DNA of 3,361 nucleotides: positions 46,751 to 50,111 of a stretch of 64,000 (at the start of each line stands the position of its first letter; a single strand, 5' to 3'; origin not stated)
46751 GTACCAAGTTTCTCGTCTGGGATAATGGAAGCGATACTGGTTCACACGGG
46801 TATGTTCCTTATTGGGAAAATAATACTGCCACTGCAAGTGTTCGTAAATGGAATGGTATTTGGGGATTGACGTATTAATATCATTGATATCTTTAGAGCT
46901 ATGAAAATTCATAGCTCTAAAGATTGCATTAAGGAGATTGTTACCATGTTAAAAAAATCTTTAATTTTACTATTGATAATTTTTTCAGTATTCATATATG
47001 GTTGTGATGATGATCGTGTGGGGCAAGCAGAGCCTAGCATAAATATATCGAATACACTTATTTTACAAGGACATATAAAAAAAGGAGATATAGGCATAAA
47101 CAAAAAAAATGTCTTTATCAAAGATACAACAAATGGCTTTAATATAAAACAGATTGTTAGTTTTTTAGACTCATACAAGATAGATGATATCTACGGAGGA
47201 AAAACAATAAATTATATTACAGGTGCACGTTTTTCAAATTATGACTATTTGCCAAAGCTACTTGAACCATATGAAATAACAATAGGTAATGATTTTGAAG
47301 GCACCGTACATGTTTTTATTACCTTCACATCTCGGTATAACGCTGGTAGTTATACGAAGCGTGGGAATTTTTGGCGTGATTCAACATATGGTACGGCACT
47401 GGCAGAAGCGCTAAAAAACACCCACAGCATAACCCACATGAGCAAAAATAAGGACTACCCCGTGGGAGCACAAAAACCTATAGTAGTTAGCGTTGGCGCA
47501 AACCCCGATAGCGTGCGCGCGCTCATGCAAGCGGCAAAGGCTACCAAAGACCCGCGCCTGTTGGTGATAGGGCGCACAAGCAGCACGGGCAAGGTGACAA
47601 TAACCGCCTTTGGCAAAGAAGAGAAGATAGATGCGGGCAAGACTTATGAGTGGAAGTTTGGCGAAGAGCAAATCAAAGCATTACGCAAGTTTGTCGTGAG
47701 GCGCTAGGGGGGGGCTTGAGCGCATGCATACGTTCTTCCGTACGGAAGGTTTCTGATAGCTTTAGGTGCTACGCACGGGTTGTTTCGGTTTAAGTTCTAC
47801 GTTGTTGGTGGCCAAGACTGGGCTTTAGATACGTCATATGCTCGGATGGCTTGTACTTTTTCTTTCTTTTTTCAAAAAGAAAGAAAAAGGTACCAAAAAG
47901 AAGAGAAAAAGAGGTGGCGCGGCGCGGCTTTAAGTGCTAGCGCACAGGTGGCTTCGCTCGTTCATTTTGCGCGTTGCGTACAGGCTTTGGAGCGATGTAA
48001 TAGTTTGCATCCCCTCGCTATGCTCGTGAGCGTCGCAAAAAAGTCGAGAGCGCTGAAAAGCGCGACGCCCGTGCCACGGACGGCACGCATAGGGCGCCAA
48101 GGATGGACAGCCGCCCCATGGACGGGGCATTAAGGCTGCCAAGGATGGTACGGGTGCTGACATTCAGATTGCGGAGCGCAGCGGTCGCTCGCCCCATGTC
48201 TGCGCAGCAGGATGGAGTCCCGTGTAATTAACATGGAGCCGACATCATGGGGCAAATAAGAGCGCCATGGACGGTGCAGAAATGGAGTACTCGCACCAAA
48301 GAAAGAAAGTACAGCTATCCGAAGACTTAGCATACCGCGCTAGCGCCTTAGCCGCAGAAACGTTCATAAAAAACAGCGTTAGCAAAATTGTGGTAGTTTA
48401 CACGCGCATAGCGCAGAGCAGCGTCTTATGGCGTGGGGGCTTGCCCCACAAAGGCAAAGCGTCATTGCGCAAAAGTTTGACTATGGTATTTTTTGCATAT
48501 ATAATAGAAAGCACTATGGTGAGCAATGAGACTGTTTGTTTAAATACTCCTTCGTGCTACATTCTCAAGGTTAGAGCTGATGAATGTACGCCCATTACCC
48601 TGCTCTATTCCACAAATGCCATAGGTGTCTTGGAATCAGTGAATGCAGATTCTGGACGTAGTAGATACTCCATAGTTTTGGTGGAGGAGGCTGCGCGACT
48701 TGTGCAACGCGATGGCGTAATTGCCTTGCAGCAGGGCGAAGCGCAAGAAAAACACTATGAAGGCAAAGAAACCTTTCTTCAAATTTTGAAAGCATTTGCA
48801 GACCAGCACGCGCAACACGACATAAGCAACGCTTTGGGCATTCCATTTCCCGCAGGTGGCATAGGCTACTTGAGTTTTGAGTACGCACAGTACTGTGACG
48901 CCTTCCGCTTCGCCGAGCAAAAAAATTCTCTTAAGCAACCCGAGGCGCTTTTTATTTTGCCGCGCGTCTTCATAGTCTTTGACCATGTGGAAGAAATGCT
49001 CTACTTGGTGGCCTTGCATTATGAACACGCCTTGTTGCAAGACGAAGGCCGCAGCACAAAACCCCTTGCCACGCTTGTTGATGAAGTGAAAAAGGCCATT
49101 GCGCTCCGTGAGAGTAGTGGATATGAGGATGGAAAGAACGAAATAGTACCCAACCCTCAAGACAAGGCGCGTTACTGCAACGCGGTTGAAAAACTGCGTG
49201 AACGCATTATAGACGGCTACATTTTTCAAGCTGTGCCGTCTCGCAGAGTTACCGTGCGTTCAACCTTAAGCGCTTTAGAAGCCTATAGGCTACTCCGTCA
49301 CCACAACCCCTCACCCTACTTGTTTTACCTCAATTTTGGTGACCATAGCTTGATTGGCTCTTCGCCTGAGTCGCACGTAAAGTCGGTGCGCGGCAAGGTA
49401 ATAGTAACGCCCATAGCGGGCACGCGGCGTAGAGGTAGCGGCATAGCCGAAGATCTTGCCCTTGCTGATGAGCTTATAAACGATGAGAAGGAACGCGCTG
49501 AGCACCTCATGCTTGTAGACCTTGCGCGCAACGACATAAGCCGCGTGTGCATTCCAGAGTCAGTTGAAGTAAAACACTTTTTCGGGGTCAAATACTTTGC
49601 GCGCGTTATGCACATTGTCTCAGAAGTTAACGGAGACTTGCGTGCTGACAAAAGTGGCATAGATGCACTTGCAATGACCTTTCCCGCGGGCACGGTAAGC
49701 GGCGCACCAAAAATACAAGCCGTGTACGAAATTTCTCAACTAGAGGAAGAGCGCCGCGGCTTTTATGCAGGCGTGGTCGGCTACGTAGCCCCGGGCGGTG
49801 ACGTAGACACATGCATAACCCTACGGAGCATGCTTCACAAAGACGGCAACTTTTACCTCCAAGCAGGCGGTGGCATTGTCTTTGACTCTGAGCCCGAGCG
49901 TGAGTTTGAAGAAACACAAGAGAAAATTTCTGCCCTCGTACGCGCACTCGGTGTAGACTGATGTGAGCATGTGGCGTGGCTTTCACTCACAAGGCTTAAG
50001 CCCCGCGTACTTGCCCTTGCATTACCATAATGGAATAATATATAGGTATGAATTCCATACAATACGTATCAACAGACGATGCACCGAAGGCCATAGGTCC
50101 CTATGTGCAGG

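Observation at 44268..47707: Cysteine-protease cassette: staphopain/streptopain-like enzyme with an extreme Trp/Tyr tail, an orphan copy of that tail, and two lipoprotein paralogs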

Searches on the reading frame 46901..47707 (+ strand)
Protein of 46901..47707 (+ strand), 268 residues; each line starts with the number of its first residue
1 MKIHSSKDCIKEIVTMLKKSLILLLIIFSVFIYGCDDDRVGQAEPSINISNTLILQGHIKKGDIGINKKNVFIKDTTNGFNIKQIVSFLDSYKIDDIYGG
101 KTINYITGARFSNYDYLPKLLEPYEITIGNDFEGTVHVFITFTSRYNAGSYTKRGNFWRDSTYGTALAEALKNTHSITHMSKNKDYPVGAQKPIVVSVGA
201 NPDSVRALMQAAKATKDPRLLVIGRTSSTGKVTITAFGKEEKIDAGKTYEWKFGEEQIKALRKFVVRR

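Call 3: search_protein_families(library=pfam, proteins=[window:46901-47707:+], max_evalue=1)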
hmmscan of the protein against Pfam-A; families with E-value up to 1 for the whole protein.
window:46901-47707:+ (268 aa): 1 family
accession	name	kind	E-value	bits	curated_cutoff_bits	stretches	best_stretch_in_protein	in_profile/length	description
PF02875.26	Mur_ligase_C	-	0.0012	20.1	28.4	1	194-228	14-49/127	Mur ligase, glutamate ligase domain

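Call 4: search_protein_families(library=ncbifam, proteins=[window:46901-47707:+], max_evalue=1)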
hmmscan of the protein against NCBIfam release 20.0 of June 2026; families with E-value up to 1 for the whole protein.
window:46901-47707:+ (268 aa): 0 families

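Call 22: find_homologous_proteins(query=window:46901-47707:+, max_evalue=0.01)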
Query window:46901-47707:+ (268 aa): 3 proteins with E <= 0.01 among 933 candidates.
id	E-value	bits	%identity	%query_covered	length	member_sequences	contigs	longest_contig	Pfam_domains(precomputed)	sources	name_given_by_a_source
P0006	7.4e-175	597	100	100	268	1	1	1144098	-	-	-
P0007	4.3e-93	329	65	94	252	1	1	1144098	-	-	-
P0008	2.0e-55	206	49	86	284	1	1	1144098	-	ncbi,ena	-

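Call 23: search_solved_structures(query=window:46901-47707:+, max_evalue=10)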
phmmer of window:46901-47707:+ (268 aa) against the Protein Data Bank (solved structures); distinct sequences matched with E-value up to 10: 11.
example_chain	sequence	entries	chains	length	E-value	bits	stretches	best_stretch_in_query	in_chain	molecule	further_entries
4yon_B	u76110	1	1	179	0.57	12.4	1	61-120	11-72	Ras-related C3 botulinum toxin substrate 1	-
4js0_A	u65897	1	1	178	0.59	12.4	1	61-123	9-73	Cell division control protein 42 homolog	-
1a4r_A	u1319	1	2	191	0.69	12.2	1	61-123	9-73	G25K GTP-BINDING PROTEIN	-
3jau_H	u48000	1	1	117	1.2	11.3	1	71-163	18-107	Heavy chain of Fab fragment variable region of antibody D5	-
7usd_F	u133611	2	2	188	1.3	11.3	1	61-122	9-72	Ras-related C3 botulinum toxin substrate 1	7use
3sbd_A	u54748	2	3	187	1.4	11.2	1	61-120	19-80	Ras-related C3 botulinum toxin substrate 1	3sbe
1ryf_A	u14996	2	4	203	1.5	11.1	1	61-130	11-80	ras-related C3 botulinum toxin substrate 1 isoform Rac1b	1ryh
9tjy_A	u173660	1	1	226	1.7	10.9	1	61-130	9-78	Isoform B of Ras-related C3 botulinum toxin substrate 1,E3 ubiquitin-protein ligase SH3RF1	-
8xm7_D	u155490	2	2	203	1.9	10.7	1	61-123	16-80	Rho-related GTP-binding protein RhoG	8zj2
9lx0_C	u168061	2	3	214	2.1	10.6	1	61-123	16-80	Rho-related GTP-binding protein RhoG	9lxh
9nwi_A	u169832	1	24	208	2.4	10.4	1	80-130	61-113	Head-to-Tail adapter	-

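Call 24: find_encoding_contigs(protein=P0008, flank=10000, max_places=4)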
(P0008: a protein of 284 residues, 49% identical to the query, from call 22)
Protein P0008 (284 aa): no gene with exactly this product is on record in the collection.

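Call 66: find_related_loci(query=A8, collection=metagenome_contigs, flank=10000)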
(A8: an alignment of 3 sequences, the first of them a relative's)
Query A8 (268 aa) in metagenome_contigs; peptide patterns used: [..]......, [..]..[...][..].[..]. (x = any residue, [..] = any of these).
374 stretches matched a pattern, but none encodes a relative of the query by tblastn (E <= 1e-3).

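Call 77: search_solved_structures(query=A8, max_evalue=10)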
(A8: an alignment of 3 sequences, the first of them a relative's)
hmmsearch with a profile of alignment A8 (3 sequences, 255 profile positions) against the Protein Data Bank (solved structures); distinct sequences matched with E-value up to 10: 1.
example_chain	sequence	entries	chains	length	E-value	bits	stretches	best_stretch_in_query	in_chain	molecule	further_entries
1vap_A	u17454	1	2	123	1.2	11.6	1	14-76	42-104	PHOSPHOLIPASE A2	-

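Call 85: search_protein_families(library=padloc, proteins=[window:46901-47707:+], max_evalue=0.01)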
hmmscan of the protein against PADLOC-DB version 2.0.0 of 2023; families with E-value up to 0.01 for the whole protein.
window:46901-47707:+ (268 aa): 0 families

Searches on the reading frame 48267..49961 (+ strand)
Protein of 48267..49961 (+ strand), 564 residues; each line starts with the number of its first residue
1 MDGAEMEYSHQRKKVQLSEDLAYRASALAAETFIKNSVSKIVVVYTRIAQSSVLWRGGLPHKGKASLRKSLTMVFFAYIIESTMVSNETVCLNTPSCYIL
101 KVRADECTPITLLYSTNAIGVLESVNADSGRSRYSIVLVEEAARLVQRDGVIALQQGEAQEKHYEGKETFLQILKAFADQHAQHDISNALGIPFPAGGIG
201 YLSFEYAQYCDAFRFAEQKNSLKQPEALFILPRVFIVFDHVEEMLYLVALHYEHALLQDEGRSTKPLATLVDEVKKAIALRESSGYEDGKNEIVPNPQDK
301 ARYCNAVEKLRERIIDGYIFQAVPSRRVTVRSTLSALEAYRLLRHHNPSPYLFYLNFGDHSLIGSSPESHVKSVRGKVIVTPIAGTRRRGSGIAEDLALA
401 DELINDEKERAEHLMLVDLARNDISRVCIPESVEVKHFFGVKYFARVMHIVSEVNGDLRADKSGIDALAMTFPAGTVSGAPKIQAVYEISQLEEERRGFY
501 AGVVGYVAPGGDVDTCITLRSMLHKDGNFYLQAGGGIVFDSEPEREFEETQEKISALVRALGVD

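Call 29: search_protein_families(library=pfam, proteins=[window:48267-49961:+], max_evalue=0.001)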
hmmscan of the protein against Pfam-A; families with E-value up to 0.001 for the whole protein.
window:48267-49961:+ (564 aa): 2 families
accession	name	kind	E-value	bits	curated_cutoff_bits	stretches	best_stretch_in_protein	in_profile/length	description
PF00425.24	Chorismate_bind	-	2e-84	283.6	27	1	300-553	2-257/257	chorismate binding enzyme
PF04715.19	Anth_synt_I_N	-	6.4e-23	82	23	1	107-247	3-140/140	Anthranilate synthase component I, N terminal region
